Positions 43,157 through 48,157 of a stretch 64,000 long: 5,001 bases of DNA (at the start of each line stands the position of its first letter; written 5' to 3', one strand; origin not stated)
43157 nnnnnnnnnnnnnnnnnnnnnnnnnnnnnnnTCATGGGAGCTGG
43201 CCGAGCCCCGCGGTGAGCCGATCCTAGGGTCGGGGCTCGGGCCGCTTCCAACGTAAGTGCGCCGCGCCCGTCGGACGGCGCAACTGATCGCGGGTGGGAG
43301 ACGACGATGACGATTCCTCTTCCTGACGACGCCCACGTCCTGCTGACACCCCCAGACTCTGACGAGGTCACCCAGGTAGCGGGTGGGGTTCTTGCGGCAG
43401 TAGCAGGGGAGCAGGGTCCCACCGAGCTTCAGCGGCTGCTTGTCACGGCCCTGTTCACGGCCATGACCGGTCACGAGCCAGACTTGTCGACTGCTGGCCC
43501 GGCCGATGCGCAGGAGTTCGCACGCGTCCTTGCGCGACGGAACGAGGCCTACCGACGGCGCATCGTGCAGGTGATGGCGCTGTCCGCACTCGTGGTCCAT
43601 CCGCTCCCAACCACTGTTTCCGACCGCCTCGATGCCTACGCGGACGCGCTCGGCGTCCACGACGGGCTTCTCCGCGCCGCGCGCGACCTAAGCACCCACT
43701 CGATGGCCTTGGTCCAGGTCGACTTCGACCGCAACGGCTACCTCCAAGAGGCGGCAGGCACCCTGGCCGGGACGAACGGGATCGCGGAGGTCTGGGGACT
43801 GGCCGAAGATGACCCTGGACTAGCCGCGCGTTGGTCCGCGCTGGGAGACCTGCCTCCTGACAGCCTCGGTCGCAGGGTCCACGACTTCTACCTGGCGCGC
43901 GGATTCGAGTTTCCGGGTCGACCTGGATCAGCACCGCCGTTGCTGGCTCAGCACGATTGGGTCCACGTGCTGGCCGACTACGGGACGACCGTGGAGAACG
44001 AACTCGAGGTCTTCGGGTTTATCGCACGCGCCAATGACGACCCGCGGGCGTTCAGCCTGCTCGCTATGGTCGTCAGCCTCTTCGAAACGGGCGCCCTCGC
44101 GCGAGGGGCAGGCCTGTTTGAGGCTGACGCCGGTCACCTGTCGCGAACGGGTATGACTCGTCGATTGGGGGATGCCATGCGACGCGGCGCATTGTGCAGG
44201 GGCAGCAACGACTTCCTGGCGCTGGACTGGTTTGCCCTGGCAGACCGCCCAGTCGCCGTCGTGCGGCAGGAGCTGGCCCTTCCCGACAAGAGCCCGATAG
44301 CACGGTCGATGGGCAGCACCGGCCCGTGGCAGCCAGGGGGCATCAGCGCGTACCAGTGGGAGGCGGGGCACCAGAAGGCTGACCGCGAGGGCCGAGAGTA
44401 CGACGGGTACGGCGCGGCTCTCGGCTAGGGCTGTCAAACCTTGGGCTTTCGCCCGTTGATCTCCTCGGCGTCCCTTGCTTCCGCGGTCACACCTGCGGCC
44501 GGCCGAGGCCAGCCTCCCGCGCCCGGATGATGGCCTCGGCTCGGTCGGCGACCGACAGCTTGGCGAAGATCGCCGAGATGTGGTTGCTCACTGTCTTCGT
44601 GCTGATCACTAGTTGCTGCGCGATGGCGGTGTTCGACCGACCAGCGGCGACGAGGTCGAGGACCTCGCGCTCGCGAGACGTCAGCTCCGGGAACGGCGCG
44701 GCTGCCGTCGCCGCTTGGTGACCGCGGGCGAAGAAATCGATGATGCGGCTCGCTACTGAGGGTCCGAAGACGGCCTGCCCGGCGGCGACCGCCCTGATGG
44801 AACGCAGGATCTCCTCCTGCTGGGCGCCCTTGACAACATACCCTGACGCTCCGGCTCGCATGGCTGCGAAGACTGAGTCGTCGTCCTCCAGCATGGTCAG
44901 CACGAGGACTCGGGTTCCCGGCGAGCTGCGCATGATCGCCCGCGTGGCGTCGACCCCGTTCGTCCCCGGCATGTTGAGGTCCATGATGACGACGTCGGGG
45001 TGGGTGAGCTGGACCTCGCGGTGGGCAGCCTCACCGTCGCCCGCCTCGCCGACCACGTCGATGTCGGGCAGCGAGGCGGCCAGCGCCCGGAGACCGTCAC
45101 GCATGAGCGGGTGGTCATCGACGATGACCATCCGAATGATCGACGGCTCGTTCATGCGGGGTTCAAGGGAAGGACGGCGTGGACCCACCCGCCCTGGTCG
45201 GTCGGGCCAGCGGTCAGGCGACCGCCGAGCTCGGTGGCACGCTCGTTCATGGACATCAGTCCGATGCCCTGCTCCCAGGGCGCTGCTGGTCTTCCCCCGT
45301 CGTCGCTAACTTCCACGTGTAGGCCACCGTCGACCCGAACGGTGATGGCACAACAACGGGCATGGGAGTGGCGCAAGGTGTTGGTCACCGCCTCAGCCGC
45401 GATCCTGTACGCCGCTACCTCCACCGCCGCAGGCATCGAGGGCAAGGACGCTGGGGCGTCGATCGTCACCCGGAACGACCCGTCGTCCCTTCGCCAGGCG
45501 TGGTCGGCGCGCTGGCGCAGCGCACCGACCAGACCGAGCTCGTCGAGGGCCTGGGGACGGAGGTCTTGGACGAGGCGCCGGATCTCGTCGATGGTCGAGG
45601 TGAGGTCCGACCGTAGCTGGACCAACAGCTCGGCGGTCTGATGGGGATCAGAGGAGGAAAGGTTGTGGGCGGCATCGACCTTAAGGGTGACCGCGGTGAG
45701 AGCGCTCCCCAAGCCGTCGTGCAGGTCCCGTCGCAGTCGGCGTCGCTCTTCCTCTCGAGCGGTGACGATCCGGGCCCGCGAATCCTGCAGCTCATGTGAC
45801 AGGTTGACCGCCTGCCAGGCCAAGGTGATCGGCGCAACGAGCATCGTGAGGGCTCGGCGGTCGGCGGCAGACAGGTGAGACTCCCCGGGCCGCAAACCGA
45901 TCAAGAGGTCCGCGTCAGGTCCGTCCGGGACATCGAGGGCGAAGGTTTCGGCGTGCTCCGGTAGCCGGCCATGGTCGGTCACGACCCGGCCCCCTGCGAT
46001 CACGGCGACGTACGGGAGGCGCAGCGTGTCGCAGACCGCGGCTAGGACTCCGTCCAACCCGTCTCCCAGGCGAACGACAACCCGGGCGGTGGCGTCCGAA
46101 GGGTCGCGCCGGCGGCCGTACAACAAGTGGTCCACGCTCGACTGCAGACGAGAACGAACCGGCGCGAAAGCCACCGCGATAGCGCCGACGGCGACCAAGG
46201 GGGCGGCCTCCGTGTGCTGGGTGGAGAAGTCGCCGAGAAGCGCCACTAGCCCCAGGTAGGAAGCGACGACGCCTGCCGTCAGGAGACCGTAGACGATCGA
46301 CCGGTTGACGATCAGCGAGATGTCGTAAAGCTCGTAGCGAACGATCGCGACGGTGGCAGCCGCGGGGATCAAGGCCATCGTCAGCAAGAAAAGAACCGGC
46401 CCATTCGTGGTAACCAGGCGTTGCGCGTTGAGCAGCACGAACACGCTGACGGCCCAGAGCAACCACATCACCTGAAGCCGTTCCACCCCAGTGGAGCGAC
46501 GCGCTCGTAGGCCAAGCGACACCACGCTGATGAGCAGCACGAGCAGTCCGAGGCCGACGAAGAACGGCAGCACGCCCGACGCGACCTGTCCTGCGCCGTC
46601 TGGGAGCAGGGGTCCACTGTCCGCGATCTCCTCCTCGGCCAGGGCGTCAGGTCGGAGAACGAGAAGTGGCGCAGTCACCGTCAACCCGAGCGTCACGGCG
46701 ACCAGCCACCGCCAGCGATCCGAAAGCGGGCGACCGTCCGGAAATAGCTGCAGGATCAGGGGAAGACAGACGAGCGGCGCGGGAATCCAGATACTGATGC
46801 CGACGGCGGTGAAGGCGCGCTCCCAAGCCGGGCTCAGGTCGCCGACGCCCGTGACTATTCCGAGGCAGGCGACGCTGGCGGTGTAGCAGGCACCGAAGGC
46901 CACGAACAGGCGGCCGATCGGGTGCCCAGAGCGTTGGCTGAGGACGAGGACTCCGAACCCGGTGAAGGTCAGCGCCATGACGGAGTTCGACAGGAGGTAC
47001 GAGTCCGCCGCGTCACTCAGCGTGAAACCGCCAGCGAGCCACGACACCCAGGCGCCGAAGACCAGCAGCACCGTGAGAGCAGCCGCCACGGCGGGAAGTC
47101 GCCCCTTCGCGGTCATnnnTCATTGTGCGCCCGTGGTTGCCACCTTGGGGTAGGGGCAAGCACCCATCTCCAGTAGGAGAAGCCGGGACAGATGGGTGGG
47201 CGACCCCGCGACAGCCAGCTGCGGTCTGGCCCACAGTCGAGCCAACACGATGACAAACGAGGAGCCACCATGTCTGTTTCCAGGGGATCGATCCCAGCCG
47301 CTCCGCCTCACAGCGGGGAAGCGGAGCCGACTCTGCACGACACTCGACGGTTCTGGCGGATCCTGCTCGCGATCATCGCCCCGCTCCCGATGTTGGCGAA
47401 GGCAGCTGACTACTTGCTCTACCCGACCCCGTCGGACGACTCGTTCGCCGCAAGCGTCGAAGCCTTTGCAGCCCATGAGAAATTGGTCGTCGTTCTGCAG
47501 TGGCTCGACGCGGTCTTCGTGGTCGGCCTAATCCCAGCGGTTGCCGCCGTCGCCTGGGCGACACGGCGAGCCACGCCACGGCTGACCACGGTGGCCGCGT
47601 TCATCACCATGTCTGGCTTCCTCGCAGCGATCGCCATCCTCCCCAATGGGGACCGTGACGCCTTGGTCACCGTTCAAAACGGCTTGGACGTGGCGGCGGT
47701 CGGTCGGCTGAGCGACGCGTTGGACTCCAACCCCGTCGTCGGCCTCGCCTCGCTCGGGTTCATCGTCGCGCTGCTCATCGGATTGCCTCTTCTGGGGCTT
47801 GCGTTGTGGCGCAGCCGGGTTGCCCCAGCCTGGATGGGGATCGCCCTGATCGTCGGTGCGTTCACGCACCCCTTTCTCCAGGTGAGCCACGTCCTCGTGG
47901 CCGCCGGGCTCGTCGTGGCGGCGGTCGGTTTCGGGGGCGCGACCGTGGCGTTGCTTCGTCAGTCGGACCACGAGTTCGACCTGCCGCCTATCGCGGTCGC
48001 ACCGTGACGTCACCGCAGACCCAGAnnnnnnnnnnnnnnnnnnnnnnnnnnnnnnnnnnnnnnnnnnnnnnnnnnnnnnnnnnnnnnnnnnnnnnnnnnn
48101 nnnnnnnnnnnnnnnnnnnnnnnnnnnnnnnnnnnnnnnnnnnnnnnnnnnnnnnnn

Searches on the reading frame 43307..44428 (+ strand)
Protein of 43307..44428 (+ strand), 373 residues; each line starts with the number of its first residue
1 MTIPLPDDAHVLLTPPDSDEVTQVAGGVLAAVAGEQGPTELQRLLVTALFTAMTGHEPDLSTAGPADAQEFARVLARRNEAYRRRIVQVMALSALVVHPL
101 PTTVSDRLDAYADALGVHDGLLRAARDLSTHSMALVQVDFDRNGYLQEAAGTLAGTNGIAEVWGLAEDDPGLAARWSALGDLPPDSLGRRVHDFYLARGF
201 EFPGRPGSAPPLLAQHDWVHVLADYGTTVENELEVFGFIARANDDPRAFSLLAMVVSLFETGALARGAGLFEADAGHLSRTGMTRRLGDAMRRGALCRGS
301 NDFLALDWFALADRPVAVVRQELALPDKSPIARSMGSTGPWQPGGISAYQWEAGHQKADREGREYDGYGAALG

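Call 32: find_encoding_contigs(protein=window:43307-44428:+, flank=10000, max_places=6)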
Protein window:43307-44428:+ (373 aa): no gene with exactly this product is on record in the collection.

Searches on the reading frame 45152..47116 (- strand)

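Call 8: search_protein_families(library=pfam, proteins=[window:45152-47116:-], max_evalue=0.01)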
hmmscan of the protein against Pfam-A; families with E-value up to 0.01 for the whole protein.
window:45152-47116:- (654 aa): 3 families
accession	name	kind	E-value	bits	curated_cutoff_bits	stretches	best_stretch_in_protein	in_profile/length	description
PF07730.19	HisKA_3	-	2.3e-14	54.1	24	1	457-524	1-68/68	Histidine kinase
PF02518.31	HATPase_c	-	3.3e-07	31.1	26.4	1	566-651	3-109/111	Histidine kinase-, DNA gyrase B-, and HSP90-like ATPase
PF16927.11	HisKA_7TM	-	0.0013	19.1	28.6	1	47-266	5-222/224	N-terminal 7TM region of histidine kinase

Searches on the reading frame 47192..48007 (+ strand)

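Call 8: search_protein_families(library=pfam, proteins=[window:47192-48007:+], max_evalue=0.01)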
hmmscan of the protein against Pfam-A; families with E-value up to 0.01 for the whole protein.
window:47192-48007:+ (271 aa): 1 family
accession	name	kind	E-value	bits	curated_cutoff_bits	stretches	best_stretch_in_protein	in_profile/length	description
PF14329.11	DUF4386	-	1.3e-05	25.7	27.6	1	84-245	29-194/210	Domain of unknown function (DUF4386)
